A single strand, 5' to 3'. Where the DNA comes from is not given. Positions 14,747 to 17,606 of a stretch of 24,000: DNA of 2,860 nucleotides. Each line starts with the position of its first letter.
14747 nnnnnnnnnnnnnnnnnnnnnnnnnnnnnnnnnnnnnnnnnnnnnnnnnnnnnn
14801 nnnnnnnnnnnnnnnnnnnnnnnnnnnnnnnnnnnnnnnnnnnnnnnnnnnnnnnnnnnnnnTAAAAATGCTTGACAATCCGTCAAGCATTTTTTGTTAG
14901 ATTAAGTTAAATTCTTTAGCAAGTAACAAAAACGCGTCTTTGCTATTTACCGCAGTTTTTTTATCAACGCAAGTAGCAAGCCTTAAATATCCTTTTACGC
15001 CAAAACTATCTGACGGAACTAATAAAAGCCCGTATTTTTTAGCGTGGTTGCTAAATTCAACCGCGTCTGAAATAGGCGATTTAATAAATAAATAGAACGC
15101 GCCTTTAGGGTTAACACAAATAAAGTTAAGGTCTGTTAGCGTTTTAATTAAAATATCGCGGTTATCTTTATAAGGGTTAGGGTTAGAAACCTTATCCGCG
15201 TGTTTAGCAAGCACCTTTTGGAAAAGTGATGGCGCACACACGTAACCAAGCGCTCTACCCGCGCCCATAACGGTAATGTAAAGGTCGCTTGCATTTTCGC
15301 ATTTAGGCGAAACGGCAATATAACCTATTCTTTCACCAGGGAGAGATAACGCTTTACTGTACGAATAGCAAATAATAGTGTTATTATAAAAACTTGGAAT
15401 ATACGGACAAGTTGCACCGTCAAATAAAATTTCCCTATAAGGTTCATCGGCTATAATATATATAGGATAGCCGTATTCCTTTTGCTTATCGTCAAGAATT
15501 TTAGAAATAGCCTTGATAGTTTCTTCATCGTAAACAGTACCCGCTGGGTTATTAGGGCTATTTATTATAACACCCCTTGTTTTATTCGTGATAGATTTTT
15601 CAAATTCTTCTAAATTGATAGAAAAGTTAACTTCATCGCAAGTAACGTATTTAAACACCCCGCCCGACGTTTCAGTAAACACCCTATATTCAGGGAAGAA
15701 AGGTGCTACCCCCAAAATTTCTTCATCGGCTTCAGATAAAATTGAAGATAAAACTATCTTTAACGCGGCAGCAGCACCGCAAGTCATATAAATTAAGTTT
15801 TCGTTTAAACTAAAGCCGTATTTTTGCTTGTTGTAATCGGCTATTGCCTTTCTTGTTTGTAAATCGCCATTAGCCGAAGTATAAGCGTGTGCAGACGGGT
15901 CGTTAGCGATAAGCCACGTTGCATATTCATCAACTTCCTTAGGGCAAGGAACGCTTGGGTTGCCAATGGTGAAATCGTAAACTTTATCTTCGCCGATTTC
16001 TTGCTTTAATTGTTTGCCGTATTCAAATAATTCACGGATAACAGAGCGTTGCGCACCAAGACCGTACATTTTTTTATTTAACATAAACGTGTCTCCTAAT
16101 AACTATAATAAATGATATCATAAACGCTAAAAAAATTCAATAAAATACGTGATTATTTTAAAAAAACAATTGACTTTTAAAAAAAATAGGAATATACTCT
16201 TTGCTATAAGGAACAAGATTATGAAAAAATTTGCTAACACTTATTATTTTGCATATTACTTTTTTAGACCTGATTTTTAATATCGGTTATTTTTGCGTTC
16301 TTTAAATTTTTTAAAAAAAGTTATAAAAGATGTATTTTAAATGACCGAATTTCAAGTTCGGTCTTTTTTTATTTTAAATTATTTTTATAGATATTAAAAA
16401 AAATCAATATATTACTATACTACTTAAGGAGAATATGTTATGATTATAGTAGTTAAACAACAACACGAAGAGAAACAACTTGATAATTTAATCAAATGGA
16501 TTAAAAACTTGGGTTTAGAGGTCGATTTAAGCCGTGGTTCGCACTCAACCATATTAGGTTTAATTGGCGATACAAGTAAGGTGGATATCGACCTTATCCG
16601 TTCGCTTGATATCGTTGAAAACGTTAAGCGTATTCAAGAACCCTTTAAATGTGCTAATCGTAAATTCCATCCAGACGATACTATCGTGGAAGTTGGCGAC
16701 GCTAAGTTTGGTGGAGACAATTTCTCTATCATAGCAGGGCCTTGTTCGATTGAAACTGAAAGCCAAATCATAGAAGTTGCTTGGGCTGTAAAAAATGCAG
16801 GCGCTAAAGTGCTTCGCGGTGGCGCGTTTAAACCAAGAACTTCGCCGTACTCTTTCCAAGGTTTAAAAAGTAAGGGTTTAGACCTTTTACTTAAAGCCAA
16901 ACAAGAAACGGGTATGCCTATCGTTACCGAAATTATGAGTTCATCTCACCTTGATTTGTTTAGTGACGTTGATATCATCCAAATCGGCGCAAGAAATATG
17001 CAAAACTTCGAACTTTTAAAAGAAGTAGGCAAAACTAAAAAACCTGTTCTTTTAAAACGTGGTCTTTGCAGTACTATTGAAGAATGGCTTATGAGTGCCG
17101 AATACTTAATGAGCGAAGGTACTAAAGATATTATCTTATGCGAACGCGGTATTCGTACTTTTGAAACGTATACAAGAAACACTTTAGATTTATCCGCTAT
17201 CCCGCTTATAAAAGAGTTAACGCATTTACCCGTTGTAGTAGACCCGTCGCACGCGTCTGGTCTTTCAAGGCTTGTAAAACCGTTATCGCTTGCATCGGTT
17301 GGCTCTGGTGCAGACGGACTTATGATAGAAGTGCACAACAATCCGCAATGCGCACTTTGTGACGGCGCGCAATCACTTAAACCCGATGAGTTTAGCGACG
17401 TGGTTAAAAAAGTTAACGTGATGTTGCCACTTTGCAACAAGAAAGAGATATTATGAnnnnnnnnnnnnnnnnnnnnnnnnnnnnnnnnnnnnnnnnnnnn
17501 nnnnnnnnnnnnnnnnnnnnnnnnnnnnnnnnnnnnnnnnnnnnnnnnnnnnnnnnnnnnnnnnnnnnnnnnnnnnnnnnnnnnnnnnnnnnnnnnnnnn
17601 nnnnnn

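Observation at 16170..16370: Phe/Tyr-rich leader peptide with a four-segment attenuator in front of the aro-tyrA-pheA operon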

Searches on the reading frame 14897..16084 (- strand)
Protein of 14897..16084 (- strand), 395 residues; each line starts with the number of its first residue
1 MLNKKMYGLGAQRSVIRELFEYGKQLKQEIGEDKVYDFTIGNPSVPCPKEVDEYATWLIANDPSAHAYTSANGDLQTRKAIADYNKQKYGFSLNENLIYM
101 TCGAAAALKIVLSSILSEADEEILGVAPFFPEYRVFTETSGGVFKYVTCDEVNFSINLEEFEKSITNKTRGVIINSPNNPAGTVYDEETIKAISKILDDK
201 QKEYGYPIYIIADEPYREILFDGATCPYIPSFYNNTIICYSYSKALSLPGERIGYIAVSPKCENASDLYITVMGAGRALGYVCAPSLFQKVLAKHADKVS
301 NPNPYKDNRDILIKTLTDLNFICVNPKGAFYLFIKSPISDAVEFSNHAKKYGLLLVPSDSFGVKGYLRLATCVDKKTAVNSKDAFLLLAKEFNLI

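Call 6: search_protein_families(library=pfam, proteins=[window:14897-16084:-])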
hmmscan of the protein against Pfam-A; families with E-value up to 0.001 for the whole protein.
window:14897-16084:- (395 aa): 2 families
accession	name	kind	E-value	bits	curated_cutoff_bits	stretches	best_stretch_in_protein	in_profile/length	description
PF00155.27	Aminotran_1_2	-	2.9e-40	139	19.7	1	35-376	3-352/361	Aminotransferase class I and II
PF01053.26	Cys_Met_Meta_PP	-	5.3e-05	22.4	27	1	98-195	71-164/381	Cys/Met metabolism PLP-dependent enzyme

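Call 36: search_protein_families(library=ncbifam, proteins=[window:14897-16084:-], max_evalue=1e-10)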
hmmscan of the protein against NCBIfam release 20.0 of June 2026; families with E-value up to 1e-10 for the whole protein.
window:14897-16084:- (395 aa): 55 families (the best 25 are shown)
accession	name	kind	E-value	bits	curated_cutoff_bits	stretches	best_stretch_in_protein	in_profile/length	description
NF005305.0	PRK06836.1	equivalog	5.6e-150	500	376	1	1-393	2-395/396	pyridoxal phosphate-dependent aminotransferase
NF041091.1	asp_aminotase_Arch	equivalog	1.1e-51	175.9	550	1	24-372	20-358/376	aspartate aminotransferase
NF005744.0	PRK07568.1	subfamily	2.1e-49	168.4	389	1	11-346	10-336/398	pyridoxal phosphate-dependent aminotransferase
NF041364.1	GntC_guanitoxin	equivalog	1.7e-47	162.1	415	1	39-372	4-340/356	guanitoxin biosynthesis PLP-dependent (S)-gamma-hydroxy-L-arginine cyclodehydratase GntC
NF005817.0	PRK07683.1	equivalog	2.4e-45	154.9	575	1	32-377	27-369/387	aminotransferase A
NF006229.0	PRK08361.1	equivalog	7.9e-45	153.5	624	1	12-380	18-379/391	aspartate aminotransferase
NF005588.0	PRK07309.1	equivalog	1.7e-43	149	576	1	25-373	21-370/391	pyridoxal phosphate-dependent aminotransferase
NF004975.0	PRK06348.1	equivalog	1.9e-42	145.6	549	1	33-377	29-371/384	pyridoxal phosphate-dependent aminotransferase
NF005816.0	PRK07682.1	equivalog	5.7e-39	133.8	620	1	13-366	15-360/390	aminotransferase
TIGR01265.1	tyr_nico_aTase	subfamily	6.7e-39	134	292.45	1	24-378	21-388/403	tyrosine/nicotianamine family aminotransferase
NF004770.0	PRK06108.1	subfamily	1.9e-38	132.3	422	1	11-374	20-377/396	pyridoxal phosphate-dependent aminotransferase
NF006230.0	PRK08363.1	equivalog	1.9e-35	122.4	534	1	17-365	23-366/398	alanine aminotransferase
NF006756.0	PRK09276.1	subfamily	2.4e-35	122.2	507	1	26-377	25-374/387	LL-diaminopimelate aminotransferase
NF005601.0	PRK07337.1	equivalog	2.8e-35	122.2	496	1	18-370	22-373/394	pyridoxal phosphate-dependent aminotransferase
NF004621.0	PRK05957.1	equivalog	2e-34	119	498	1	47-377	41-370/389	pyridoxal phosphate-dependent aminotransferase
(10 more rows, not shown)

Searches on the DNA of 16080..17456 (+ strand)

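Call 8: search_rna_families(source=window, start=16080, end=16445, threshold=evalue, max_evalue=10, show_alignments=3)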
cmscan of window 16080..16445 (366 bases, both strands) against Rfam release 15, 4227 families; matches with E-value up to 10: 6.
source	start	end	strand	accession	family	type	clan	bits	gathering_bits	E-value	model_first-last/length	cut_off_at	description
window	16231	16267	-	RF01375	CRISPR-DR62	Gene; CRISPR;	-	21.8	45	2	1-37/37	no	CRISPR RNA direct repeat element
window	16309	16377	+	RF02860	Arrc14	Gene; sRNA;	-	18.3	99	2.4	1-167/167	no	Actinobacillus sRNA 14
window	16313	16375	-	RF01808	MicX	Gene; sRNA;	-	17.1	75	0.15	1-194/194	no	MicX Vibrio cholerae sRNA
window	16125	16165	-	RF04347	Plastid-ccsA-ndhD-2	Cis-reg;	-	16.8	51.5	1.3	1-53/53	no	Plastid-ccsA-ndhD-2 3UTR RNA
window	16307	16368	+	RF02607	AbsR25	Gene; sRNA;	-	14.4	47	5.1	1-164/164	no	Acinetobacter sRNA 25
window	16352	16406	-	RF02925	6A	Gene; sRNA;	-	14.1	41.2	9.8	1-52/52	no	6A RNA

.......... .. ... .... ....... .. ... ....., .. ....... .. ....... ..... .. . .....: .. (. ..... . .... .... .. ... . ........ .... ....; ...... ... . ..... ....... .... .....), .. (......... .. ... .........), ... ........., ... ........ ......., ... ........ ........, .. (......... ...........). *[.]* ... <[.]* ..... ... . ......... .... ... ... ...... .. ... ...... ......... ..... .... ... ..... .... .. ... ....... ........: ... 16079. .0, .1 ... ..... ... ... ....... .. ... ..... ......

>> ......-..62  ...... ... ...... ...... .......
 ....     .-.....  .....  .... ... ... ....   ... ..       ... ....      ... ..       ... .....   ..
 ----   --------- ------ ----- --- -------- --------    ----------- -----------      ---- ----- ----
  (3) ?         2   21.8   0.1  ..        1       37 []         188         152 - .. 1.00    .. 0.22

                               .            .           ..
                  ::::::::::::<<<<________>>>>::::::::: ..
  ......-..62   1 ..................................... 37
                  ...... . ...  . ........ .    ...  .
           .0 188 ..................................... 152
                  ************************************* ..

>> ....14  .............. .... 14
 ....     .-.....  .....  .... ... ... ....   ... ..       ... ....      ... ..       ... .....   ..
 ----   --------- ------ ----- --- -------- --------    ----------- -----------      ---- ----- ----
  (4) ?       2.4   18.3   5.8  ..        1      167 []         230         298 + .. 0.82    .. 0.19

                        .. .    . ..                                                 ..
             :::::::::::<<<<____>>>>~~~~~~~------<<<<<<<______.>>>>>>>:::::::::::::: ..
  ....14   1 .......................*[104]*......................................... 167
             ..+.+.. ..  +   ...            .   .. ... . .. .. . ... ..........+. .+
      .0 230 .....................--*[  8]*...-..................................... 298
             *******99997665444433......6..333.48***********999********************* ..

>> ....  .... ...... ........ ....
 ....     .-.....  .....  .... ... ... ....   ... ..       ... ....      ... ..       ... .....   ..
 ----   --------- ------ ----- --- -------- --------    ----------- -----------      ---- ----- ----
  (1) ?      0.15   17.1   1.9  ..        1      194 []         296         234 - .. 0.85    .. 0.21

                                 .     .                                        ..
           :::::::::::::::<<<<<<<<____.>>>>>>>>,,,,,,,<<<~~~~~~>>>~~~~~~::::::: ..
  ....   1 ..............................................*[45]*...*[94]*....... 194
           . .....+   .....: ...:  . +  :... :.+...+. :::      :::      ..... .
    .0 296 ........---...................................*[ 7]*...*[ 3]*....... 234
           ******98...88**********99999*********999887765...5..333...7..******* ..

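Call 38: search_rna_families(sources=[L001, L002, L003, L004, L005, L006, L007, L009, L014, L017, L018, L020, L026, L027, L029, L030, L041, L053, L069, L078], threshold=gathering)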
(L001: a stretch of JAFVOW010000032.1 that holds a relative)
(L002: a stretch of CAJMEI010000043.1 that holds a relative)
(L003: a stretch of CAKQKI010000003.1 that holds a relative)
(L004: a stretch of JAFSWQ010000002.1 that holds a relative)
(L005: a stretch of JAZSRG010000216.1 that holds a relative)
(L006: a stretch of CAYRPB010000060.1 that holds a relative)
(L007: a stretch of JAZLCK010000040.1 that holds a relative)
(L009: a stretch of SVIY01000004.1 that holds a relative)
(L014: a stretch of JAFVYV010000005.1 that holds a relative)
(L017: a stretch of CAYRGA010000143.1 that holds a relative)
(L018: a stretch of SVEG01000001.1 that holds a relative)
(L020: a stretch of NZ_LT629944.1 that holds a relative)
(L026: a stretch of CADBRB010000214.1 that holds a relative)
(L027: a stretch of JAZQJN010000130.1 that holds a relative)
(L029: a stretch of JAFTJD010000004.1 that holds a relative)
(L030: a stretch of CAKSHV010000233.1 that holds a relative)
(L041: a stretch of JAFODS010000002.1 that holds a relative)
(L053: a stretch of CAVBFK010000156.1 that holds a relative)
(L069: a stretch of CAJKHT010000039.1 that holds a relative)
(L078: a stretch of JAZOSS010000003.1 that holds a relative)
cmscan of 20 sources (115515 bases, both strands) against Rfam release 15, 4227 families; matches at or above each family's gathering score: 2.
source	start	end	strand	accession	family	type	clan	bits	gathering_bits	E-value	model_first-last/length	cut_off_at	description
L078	2546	2618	-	RF00005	tRNA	Gene; tRNA;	CL00001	70.1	29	5.4e-13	1-71/71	no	tRNA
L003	131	204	+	RF00005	tRNA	Gene; tRNA;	CL00001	65.1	29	1.2e-11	1-71/71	no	tRNA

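Call 58: build_rna_model(alignment_id=A3)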
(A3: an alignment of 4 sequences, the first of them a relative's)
Model R1 built from alignment A3 (4 sequences, 149 columns); structure: RNAalifold consensus.
model positions 129; base pairs 4; branch points 0; effective number of sequences 2.87; information 0.59 bits per position. Calibrated on 0.2 Mb of random sequence (short: E-values are rough).
structure used (alignment columns):
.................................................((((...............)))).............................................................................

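Call 59: search_with_rna_model(model_id=R1, source=window, max_evalue=1, show_alignments=1)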
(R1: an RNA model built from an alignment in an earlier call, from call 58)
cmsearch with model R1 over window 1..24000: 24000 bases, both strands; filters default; matches with E-value up to 1: 2.
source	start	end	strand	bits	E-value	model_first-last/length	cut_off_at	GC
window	16221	16371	+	49.8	4.4e-06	1-129/129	no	0.21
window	17696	17779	-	16.6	0.96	1-129/129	no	0.32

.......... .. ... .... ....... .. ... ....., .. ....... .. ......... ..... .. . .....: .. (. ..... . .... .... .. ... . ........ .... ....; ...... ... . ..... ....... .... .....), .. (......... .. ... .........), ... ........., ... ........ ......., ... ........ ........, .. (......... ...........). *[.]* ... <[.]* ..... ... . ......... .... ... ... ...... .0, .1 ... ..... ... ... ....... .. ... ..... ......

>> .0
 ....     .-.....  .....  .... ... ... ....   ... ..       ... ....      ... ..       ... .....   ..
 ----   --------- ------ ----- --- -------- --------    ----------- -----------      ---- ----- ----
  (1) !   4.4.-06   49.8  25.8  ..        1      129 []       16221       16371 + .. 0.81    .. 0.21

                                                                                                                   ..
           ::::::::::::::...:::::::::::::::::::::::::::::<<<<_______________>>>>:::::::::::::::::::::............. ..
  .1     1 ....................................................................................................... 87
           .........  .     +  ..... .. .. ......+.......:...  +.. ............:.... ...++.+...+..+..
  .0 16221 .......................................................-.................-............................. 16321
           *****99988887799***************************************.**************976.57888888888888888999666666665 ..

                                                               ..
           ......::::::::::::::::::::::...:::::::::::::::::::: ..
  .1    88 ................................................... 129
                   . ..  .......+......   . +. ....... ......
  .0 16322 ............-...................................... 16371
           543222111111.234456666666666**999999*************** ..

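Call 60: search_with_rna_model(model_id=R1, sources=[L001, L002, L003, L004, L005, L006, L007, L008, L009, L010, L011, L012, L013, L014, L015, L016, L017, L018, L019, L020, L021, L022, L023, L024, L025, L026, L027, L028, L029, L030, L031, L032, L033, L034, L035, L036, L037, L038, L039, L040, L041, L042, L043, L044, L045, L046, L047, L048, L049, L050, L051, L052, L053, L054, L055, L056, L057, L058, L059, L060, L061, L062, L063, L064, L065, L066, L067, L068, L069, L070, L071, L072, L073, L074, L075, L076, L077, L078, L079, L080, L081, L082, L083, L084, L085, L086, L087, L088, L089, L090, L091, L092, L093, L094, L095, L096, L097, L098, L099, L100], max_evalue=0.1)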
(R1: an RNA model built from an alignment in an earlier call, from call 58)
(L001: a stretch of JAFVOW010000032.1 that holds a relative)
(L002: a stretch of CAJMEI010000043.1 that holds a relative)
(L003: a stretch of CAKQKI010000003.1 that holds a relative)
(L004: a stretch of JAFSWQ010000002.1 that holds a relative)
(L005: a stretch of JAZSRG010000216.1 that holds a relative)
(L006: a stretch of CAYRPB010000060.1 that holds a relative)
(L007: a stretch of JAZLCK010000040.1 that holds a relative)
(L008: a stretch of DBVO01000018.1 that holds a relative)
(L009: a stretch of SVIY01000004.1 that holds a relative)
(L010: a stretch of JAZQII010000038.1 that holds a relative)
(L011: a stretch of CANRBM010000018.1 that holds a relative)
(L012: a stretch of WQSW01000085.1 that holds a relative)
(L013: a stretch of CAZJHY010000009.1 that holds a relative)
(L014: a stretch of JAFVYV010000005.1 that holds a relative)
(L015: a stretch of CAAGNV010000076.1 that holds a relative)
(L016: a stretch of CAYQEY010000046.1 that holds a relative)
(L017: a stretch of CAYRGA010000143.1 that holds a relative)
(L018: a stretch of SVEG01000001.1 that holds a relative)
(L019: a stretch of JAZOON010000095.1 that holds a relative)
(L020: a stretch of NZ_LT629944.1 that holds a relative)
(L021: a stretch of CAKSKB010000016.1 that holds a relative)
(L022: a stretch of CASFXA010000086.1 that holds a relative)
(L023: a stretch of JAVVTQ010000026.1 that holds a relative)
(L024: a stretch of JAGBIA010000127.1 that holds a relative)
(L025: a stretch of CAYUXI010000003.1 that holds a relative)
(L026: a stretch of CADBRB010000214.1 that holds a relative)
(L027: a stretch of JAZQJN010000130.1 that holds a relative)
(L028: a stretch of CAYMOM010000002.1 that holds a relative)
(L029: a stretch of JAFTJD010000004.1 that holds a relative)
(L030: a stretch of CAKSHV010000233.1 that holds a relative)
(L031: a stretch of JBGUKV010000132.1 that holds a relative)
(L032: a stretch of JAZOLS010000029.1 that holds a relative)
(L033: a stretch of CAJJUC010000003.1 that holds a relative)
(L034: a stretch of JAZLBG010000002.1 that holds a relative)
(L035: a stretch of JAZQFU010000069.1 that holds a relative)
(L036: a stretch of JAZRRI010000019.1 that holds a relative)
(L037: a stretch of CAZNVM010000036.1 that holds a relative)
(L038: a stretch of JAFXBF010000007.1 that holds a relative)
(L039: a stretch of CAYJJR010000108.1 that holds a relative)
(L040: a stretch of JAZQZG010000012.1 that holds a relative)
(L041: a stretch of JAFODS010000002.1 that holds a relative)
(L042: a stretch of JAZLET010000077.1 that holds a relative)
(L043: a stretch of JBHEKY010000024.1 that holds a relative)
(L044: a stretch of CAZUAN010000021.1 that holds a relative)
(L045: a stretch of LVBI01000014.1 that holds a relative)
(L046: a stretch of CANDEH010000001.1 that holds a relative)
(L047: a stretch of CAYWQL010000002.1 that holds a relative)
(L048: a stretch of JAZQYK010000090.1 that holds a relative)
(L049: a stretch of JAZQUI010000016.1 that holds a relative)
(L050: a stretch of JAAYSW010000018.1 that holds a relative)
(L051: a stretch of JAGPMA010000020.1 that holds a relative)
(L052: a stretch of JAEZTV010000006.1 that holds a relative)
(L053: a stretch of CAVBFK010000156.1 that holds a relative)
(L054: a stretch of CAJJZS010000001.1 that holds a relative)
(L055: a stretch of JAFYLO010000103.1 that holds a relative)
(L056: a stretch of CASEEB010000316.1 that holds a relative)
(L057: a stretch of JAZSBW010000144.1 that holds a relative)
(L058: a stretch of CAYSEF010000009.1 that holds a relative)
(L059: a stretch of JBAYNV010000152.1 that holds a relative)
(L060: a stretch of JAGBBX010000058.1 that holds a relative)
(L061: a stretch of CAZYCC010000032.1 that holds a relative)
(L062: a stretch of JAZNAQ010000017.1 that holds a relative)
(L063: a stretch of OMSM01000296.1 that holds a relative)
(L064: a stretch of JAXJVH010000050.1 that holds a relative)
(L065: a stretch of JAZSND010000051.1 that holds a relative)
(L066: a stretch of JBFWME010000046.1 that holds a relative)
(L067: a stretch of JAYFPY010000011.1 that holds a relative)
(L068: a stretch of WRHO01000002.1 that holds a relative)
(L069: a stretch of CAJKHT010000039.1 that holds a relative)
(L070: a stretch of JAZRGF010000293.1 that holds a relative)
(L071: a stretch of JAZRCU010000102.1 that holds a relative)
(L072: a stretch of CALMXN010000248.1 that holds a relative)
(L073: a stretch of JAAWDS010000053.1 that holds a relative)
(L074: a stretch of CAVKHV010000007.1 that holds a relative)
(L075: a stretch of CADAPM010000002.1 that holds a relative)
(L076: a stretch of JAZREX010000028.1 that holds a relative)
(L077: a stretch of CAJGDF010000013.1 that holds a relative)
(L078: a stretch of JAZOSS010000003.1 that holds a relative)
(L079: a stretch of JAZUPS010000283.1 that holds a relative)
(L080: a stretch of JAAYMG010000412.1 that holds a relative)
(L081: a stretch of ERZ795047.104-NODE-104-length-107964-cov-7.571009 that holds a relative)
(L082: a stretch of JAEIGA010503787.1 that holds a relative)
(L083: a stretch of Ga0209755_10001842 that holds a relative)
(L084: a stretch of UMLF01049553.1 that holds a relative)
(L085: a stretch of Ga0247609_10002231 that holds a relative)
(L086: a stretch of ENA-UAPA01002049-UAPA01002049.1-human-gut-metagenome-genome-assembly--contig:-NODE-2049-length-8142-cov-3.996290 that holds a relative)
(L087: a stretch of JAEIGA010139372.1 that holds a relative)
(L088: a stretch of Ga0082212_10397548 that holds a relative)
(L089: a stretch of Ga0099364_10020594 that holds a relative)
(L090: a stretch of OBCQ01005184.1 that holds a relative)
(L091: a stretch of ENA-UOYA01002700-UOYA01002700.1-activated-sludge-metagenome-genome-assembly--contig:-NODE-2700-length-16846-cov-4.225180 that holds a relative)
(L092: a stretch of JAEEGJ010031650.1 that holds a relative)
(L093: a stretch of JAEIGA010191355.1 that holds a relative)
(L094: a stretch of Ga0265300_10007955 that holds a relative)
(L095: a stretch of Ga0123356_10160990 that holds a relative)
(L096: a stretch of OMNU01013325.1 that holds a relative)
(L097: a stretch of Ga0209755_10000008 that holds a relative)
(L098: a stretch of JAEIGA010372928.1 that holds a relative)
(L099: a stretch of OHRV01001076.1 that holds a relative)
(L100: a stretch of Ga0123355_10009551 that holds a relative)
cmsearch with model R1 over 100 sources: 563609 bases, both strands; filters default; matches with E-value up to 0.1: 7.
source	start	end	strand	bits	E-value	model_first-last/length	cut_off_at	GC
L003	2862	2990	+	121.5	3e-16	1-129/129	no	0.29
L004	2859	2981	+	112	1e-14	1-129/129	no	0.35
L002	16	158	+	96.1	3.7e-12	1-129/129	no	0.22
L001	94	229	+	92.1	1.6e-11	1-129/129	no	0.21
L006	2837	2984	+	36.6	0.014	1-129/129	no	0.35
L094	1340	1463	+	33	0.052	1-129/129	no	0.36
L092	1209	1333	+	32.1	0.074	1-129/129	no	0.38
